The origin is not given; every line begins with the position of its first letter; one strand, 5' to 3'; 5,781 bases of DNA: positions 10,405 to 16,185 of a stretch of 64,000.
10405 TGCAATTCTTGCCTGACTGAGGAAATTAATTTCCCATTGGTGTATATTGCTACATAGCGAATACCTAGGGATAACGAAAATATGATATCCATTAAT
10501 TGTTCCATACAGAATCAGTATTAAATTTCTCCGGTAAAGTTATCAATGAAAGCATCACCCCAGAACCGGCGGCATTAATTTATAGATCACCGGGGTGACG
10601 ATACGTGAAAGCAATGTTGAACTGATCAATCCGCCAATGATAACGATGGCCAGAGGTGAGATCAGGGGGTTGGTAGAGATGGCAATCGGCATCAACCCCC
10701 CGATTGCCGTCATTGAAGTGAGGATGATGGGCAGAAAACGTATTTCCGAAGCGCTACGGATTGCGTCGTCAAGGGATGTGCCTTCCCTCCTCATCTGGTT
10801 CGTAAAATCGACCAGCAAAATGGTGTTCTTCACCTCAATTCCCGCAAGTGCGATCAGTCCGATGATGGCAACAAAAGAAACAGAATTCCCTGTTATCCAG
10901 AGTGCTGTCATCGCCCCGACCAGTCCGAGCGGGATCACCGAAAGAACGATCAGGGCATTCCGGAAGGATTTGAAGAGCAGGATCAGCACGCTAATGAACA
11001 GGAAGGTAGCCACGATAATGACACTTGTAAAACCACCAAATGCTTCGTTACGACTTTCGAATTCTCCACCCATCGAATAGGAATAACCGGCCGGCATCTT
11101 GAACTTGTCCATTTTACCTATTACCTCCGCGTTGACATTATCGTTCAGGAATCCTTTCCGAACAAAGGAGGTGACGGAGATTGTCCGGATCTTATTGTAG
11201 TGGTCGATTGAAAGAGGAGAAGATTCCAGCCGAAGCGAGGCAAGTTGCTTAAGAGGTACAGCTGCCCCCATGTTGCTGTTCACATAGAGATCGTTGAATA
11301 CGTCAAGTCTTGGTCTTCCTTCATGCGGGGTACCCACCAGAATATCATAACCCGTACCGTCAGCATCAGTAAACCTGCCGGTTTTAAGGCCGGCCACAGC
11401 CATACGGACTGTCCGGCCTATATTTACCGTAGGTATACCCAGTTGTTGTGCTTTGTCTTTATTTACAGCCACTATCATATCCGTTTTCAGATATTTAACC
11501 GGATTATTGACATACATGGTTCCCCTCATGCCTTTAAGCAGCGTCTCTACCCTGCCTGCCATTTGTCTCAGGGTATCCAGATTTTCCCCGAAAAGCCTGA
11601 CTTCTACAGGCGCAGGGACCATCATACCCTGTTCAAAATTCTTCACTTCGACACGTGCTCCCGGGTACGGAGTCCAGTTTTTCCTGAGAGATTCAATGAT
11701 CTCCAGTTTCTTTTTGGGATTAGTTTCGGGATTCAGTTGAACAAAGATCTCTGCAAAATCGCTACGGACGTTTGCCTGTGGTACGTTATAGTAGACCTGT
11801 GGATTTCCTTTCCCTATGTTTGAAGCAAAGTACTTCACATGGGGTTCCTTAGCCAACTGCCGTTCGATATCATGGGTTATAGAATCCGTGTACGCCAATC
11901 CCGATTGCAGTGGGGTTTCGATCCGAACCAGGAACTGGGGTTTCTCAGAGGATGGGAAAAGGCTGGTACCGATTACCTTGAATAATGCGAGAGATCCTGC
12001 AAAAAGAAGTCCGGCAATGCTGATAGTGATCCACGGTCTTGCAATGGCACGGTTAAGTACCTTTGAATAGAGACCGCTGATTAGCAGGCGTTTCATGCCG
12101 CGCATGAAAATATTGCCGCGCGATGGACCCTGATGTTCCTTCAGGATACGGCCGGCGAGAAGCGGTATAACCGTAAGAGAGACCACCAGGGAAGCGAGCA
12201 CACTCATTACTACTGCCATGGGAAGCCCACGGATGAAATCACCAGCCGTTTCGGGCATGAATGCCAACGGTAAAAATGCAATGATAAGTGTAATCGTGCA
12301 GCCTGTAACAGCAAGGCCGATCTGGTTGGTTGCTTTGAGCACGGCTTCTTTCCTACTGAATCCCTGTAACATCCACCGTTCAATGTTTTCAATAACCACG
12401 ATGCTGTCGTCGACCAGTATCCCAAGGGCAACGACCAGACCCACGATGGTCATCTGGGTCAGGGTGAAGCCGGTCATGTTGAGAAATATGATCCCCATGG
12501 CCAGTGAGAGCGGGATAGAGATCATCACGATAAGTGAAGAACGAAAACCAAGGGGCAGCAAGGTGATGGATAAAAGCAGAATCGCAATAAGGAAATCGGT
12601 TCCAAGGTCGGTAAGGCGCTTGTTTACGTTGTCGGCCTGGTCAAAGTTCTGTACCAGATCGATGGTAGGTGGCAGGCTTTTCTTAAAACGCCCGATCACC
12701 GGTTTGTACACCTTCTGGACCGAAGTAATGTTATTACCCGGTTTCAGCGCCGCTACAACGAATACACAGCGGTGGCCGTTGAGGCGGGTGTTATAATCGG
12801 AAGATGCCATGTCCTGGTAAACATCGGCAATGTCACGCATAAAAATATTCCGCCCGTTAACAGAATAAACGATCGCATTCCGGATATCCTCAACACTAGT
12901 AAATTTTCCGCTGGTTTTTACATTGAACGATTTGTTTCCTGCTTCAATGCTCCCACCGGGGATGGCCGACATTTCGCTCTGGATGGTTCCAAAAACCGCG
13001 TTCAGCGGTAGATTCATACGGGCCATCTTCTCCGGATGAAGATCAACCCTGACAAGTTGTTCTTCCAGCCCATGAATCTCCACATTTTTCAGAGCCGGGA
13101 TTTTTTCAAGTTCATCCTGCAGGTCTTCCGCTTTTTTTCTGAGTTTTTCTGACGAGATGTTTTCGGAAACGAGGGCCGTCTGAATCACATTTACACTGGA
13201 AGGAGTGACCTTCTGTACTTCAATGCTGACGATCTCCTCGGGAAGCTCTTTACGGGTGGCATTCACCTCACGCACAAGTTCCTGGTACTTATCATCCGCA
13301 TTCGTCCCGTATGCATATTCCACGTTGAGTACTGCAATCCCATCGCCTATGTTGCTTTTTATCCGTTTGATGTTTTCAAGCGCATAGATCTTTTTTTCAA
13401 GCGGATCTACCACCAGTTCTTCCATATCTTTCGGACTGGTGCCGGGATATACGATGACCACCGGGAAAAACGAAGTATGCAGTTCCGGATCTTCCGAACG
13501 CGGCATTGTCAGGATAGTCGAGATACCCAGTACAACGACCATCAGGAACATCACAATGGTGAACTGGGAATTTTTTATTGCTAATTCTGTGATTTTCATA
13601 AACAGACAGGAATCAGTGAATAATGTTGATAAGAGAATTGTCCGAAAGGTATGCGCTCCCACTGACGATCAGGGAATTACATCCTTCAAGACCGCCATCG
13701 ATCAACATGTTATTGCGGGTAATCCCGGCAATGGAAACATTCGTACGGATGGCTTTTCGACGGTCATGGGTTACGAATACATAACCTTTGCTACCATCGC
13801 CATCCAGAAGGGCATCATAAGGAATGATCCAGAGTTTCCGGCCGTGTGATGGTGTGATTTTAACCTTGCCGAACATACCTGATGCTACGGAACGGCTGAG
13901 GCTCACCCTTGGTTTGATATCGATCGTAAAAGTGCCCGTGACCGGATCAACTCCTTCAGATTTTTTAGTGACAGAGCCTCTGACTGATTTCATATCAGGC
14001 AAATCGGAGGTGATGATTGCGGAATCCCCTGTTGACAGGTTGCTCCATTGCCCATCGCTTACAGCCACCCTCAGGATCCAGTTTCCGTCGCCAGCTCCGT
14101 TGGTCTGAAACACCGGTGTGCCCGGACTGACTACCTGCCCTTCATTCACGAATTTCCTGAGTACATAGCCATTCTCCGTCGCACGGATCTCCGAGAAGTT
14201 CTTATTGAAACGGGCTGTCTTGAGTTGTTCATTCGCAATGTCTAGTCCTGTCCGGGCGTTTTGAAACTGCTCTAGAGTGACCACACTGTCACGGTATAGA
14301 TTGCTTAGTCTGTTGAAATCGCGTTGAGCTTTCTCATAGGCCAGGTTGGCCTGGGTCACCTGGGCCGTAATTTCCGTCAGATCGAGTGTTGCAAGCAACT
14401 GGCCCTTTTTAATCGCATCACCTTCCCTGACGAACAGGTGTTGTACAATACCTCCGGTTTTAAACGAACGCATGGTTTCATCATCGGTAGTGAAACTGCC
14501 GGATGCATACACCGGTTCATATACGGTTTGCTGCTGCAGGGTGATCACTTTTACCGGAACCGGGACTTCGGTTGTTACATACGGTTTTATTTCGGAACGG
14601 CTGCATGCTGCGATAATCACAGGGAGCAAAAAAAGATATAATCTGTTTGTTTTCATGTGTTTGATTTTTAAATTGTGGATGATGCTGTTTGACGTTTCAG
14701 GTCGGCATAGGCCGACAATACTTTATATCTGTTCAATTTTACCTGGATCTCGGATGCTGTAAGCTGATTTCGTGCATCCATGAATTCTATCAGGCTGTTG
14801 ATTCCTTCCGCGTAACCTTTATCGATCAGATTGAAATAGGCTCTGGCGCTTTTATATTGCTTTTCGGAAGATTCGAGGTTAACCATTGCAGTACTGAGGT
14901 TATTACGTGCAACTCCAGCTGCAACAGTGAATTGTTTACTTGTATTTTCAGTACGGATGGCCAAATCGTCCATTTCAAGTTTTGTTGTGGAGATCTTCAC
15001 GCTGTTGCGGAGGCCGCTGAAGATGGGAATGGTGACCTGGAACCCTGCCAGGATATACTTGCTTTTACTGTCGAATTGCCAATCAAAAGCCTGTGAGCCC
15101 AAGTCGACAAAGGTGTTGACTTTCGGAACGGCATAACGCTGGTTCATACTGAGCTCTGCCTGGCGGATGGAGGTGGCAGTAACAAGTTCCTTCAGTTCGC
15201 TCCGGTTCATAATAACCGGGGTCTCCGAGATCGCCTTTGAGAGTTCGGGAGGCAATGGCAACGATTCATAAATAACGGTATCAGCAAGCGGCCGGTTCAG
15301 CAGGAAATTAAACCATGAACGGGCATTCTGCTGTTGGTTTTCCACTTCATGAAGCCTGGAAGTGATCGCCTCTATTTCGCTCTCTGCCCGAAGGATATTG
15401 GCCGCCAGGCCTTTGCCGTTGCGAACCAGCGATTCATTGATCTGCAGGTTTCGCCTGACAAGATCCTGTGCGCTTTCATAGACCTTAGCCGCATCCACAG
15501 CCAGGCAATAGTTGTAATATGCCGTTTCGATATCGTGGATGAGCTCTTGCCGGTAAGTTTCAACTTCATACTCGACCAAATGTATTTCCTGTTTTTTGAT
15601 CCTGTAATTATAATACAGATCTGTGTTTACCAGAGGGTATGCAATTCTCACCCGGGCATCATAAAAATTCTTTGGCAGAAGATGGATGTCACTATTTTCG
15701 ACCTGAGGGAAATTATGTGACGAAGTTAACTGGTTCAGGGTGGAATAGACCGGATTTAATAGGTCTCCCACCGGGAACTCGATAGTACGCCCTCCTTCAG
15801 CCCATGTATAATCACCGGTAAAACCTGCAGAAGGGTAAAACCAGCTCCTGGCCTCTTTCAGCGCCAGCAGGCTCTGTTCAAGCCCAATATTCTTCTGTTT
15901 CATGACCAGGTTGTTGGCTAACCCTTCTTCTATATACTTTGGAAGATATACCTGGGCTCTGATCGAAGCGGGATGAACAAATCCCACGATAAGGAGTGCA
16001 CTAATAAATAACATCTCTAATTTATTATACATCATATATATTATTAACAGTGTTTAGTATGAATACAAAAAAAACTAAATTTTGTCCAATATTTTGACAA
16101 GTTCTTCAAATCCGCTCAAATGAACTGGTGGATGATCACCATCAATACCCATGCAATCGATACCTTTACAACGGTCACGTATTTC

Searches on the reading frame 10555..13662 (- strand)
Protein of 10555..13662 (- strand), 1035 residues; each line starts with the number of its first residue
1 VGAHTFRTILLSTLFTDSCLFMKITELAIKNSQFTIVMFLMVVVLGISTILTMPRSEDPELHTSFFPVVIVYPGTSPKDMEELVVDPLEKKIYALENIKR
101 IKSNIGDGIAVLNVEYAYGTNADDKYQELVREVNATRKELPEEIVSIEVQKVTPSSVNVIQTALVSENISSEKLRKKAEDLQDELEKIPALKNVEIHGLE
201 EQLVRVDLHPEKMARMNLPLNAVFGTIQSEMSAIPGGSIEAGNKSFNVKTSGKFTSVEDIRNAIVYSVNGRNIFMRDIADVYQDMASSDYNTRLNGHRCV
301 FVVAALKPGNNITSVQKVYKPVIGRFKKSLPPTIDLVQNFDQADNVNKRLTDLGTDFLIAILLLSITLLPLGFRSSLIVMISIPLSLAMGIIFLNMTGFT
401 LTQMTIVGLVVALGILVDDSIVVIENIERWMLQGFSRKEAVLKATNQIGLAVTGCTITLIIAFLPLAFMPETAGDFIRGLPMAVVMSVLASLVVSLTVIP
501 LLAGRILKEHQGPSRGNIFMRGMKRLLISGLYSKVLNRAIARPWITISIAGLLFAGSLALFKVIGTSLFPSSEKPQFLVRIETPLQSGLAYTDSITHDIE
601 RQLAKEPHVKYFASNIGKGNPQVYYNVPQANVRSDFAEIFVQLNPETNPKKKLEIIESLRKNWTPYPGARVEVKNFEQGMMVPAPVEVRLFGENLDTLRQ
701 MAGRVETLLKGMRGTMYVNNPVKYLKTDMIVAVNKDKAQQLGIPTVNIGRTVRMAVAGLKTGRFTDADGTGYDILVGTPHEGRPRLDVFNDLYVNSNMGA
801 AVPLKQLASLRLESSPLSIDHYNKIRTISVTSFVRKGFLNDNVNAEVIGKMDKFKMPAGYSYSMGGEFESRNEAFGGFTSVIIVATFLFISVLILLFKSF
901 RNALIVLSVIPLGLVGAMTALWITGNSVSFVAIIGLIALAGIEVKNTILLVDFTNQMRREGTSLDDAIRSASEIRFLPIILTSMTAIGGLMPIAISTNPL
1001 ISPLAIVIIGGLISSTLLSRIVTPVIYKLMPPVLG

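Call 51: search_protein_families(library=pfam, proteins=[window:10555-13662:-], max_evalue=0.00001)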
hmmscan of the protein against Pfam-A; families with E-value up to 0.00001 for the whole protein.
window:10555-13662:- (1035 aa): 2 families
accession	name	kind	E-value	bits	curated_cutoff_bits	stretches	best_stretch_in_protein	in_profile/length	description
PF00873.25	ACR_tran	-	3e-203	677.9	28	1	25-1029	2-1019/1021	AcrB/AcrD/AcrF family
PF03176.21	MMPL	-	3.1e-06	26.8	20.5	1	342-503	139-299/333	MMPL family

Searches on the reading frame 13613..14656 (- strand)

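Call 51: search_protein_families(library=pfam, proteins=[window:13613-14656:-], max_evalue=0.00001)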
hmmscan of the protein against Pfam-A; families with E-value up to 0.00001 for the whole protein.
window:13613-14656:- (347 aa): 3 families
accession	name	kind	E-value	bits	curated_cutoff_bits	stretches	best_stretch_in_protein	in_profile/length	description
PF16576.10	HlyD_D23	-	2.5e-15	56.8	30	1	49-245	6-197/214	Barrel-sandwich domain of CusB or HlyD membrane-fusion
PF13437.12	HlyD_3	-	2.5e-11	44.7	22.2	1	157-249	2-93/106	HlyD family secretion protein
PF13533.13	Biotin_lipoyl_2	-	1.5e-08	34.7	29.8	1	65-92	5-32/32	Biotin-lipoyl like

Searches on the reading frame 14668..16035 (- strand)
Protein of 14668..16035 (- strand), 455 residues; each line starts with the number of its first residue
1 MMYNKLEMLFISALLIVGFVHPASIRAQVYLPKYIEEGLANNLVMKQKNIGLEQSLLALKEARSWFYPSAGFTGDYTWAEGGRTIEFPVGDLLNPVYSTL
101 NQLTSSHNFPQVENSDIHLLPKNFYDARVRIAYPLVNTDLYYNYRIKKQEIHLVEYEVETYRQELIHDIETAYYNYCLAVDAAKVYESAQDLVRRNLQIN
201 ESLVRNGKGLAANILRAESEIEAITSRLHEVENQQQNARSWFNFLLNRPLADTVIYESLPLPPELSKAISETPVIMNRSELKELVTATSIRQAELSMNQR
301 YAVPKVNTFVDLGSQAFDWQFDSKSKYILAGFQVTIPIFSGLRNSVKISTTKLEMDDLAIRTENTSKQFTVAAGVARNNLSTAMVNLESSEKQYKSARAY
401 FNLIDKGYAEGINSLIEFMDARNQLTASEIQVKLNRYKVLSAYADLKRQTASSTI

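Call 51: search_protein_families(library=pfam, proteins=[window:14668-16035:-], max_evalue=0.00001)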
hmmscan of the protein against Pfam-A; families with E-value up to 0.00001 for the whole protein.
window:14668-16035:- (455 aa): 1 family
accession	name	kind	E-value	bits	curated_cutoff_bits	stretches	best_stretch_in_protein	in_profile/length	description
PF02321.23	OEP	-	1.3e-34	120.1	22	2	34-247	4-187/187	Outer membrane efflux protein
